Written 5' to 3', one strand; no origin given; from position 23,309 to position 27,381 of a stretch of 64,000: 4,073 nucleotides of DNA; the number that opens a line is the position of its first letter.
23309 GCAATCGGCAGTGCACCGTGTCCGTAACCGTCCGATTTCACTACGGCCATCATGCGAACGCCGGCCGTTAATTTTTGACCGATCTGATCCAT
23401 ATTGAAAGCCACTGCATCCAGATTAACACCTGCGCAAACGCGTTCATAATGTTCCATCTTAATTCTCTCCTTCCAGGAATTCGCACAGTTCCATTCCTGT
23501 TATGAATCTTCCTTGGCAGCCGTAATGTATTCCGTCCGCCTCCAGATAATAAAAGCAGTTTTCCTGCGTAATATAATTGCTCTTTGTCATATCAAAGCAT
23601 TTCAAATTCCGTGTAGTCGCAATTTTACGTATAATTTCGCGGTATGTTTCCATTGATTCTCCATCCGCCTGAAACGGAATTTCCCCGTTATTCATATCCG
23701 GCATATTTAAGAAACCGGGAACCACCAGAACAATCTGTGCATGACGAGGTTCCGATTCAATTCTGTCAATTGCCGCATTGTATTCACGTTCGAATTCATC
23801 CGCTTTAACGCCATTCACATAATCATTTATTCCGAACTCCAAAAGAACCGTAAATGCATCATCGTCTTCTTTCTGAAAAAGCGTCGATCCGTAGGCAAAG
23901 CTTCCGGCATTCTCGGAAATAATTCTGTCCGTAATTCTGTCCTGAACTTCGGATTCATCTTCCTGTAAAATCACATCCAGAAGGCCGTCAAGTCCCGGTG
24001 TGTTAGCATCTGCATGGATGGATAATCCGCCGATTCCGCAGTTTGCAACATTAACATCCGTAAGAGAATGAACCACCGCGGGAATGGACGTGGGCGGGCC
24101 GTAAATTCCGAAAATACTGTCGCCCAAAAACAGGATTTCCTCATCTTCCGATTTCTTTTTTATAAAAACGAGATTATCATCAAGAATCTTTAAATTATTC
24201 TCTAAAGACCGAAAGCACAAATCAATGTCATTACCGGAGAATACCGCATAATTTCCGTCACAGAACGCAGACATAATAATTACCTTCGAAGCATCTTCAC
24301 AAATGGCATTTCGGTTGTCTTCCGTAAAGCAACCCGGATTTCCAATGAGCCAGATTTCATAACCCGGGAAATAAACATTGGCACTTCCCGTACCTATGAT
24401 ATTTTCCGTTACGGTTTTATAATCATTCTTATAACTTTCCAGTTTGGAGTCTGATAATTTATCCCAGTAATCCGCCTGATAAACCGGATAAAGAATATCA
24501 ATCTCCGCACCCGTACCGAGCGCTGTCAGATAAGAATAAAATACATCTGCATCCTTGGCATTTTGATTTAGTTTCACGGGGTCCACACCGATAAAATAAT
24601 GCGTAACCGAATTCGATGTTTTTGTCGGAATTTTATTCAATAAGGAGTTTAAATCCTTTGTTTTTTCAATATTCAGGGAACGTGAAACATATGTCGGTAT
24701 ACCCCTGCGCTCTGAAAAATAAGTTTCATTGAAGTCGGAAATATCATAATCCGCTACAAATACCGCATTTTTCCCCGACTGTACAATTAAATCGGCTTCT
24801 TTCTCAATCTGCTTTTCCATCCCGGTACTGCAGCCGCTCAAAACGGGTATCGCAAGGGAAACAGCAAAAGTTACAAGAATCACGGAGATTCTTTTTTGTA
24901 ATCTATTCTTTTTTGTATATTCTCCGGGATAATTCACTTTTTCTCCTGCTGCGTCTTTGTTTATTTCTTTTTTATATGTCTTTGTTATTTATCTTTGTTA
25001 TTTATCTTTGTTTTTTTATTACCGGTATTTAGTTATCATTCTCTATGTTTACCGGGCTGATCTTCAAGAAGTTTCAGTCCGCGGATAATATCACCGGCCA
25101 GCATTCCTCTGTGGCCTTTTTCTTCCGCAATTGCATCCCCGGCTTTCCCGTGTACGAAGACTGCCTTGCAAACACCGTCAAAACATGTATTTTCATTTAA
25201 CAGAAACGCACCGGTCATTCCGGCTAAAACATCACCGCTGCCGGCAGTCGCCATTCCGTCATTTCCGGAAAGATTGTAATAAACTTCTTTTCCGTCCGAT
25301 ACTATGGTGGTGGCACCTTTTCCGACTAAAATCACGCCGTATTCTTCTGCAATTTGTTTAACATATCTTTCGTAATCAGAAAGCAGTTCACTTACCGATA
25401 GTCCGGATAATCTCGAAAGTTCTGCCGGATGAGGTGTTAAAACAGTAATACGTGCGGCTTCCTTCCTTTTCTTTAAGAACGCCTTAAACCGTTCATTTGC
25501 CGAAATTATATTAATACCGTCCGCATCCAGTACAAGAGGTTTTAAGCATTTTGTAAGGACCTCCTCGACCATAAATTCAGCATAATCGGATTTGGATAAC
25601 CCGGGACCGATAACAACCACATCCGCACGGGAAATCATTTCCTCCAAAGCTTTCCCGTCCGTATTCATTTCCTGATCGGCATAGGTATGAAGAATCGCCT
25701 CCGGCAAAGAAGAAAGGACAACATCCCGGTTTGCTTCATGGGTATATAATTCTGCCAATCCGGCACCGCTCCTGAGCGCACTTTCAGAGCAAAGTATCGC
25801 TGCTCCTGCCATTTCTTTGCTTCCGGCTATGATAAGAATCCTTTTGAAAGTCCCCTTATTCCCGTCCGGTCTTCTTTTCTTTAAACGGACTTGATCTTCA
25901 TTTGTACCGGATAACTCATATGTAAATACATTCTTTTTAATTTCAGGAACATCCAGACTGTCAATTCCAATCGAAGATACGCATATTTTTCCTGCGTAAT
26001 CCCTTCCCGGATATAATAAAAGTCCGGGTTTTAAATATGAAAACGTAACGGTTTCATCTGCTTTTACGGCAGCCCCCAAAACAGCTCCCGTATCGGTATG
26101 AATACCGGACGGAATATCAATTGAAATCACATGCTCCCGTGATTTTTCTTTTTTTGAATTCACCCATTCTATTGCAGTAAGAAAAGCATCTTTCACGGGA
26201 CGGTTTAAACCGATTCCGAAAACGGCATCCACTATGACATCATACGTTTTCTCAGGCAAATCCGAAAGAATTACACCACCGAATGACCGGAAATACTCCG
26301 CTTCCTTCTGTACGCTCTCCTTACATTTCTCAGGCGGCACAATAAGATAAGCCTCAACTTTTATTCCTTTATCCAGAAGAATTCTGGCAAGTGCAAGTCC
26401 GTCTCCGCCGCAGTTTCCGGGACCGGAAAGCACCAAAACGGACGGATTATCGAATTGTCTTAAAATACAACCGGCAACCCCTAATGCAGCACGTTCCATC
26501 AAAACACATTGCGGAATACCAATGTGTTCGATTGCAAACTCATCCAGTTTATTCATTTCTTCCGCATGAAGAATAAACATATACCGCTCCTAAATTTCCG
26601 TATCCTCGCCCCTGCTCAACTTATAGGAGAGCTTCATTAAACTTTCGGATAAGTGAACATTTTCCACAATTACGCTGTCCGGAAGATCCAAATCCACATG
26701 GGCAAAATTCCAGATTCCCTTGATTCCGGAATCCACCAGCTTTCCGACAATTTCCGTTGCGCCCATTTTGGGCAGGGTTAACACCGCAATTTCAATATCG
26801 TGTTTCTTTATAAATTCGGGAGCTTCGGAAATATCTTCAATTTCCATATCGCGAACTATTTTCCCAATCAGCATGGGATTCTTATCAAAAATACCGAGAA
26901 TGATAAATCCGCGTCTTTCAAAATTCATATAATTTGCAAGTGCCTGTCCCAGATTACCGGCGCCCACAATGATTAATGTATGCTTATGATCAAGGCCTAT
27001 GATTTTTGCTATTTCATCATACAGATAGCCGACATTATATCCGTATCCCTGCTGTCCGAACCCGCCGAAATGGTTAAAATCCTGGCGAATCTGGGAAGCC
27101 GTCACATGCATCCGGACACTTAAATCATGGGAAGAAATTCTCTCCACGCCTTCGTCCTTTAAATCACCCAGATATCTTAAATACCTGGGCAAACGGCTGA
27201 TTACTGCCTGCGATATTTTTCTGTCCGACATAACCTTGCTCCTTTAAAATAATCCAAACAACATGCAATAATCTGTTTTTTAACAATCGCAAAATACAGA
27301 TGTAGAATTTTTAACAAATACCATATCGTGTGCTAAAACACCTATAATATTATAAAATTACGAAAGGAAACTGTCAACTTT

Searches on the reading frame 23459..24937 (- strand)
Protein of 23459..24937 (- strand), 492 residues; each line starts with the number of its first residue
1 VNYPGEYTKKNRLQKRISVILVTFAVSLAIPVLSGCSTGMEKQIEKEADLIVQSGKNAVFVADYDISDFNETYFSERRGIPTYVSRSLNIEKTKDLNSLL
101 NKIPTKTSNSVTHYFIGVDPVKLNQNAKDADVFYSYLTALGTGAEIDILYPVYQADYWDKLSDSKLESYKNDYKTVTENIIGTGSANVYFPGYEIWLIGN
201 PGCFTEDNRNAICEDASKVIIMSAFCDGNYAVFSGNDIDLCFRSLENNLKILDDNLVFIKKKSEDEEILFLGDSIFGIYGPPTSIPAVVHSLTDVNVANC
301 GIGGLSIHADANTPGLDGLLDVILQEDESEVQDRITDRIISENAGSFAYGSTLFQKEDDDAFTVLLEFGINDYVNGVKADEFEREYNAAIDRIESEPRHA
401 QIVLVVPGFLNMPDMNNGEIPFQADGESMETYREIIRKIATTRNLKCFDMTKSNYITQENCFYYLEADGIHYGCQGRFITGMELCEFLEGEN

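Call 38: search_protein_families(library=pfam, proteins=[window:23459-24937:-], max_evalue=0.00001)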
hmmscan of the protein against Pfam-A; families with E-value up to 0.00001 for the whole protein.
window:23459-24937:- (492 aa): 2 families
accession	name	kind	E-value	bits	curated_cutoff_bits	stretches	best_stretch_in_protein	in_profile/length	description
PF13472.12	Lipase_GDSL_2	-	4e-11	44.2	32.9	1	270-472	1-171/178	GDSL-like Lipase/Acylhydrolase family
PF00657.28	Lipase_GDSL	-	8.7e-07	29.7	23.6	1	268-473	1-197/208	GDSL-like Lipase/Acylhydrolase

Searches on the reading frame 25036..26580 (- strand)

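Call 38: search_protein_families(library=pfam, proteins=[window:25036-26580:-], max_evalue=0.00001)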
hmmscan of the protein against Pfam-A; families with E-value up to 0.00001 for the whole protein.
window:25036-26580:- (514 aa): 3 families
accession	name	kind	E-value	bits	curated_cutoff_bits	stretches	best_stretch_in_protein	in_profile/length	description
PF01256.23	Carb_kinase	-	6.7e-57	193.2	27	1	249-500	2-238/242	NAD(P)H-hydrate dehydratase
PF03853.21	YjeF_N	-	1.2e-48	165.7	24.9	1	26-186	3-169/169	YjeF-related protein N-terminus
PF02110.20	HK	-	1.8e-08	34.5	27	1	297-502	28-241/247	Hydroxyethylthiazole kinase family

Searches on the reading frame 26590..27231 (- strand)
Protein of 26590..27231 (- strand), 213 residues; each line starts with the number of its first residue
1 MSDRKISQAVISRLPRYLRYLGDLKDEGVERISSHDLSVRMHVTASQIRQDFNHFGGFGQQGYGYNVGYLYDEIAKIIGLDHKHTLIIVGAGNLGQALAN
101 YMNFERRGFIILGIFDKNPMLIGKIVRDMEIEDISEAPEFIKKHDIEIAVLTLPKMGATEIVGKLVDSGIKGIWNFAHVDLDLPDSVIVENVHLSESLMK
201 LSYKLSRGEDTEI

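Call 38: search_protein_families(library=pfam, proteins=[window:26590-27231:-], max_evalue=0.00001)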
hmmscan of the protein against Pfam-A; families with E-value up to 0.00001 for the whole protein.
window:26590-27231:- (213 aa): 2 families
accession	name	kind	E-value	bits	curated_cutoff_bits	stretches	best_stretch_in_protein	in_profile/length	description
PF06971.19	Put_DNA-bind_N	-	8.6e-22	77.4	27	1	5-53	1-49/49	Putative DNA-binding protein N-terminus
PF02629.25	CoA_binding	-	1.4e-18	67.9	22.3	1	83-178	3-96/97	CoA binding domain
